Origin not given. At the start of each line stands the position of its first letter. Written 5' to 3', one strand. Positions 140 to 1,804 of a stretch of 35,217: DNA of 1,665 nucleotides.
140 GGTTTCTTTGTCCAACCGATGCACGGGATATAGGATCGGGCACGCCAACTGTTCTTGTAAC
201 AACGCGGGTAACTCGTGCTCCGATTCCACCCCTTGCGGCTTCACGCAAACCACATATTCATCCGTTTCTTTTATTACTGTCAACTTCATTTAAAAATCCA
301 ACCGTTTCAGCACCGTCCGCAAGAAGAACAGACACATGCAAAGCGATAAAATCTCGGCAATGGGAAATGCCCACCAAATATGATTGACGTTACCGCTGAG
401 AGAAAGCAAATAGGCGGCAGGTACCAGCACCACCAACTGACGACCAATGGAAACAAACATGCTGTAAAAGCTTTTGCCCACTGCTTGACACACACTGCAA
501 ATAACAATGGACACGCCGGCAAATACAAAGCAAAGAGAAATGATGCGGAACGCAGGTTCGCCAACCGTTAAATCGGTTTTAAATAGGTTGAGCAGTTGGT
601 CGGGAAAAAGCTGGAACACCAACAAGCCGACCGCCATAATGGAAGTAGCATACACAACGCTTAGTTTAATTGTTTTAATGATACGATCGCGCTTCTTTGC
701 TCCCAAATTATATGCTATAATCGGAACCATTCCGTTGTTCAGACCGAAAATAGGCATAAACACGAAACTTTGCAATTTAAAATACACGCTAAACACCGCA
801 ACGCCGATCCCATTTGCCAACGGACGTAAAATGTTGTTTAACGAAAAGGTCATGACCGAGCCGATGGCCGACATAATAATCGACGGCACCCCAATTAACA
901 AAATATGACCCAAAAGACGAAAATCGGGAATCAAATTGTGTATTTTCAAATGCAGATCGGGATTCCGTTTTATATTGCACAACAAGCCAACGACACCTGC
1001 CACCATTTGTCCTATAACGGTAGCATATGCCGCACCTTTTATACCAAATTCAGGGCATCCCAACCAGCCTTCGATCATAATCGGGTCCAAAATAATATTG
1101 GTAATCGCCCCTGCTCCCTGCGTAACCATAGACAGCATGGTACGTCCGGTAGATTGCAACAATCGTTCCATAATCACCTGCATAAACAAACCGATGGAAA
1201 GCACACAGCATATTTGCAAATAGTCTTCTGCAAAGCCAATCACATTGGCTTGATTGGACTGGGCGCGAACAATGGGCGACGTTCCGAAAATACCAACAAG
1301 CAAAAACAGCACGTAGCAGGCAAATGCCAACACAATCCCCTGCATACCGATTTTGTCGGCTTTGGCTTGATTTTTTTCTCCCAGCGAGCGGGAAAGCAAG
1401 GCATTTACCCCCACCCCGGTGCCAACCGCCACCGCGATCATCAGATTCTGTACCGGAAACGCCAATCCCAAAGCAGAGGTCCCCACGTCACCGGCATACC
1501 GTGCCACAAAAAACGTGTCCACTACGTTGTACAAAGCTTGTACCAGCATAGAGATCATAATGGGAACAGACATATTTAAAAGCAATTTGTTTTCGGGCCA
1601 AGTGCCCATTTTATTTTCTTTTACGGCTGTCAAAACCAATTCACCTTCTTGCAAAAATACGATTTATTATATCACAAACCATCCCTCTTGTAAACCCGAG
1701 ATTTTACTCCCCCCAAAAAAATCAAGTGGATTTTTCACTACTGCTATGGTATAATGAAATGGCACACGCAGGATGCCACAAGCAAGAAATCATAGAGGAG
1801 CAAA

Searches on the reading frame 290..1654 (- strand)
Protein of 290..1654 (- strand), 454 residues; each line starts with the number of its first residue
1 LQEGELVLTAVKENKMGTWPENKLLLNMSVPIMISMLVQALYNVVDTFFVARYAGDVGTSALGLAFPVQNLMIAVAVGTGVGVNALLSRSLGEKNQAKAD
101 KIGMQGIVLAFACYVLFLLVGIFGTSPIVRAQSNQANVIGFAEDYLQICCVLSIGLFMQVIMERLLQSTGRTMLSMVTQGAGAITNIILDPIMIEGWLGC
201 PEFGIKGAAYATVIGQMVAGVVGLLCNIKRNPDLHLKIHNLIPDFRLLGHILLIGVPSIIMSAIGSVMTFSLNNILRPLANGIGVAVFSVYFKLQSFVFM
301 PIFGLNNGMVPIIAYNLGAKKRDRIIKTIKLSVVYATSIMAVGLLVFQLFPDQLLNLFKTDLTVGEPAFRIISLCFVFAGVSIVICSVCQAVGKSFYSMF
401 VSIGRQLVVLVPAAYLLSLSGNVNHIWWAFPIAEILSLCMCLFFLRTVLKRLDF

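Call 81: search_protein_families(library=pfam, proteins=[window:290-1654:-], max_evalue=0.0001)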
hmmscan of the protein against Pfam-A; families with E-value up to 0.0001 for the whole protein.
window:290-1654:- (454 aa): 1 family
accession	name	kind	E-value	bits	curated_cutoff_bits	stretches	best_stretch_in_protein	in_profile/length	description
PF01554.23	MatE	-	5e-48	163.3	24.9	2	31-192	1-161/161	MatE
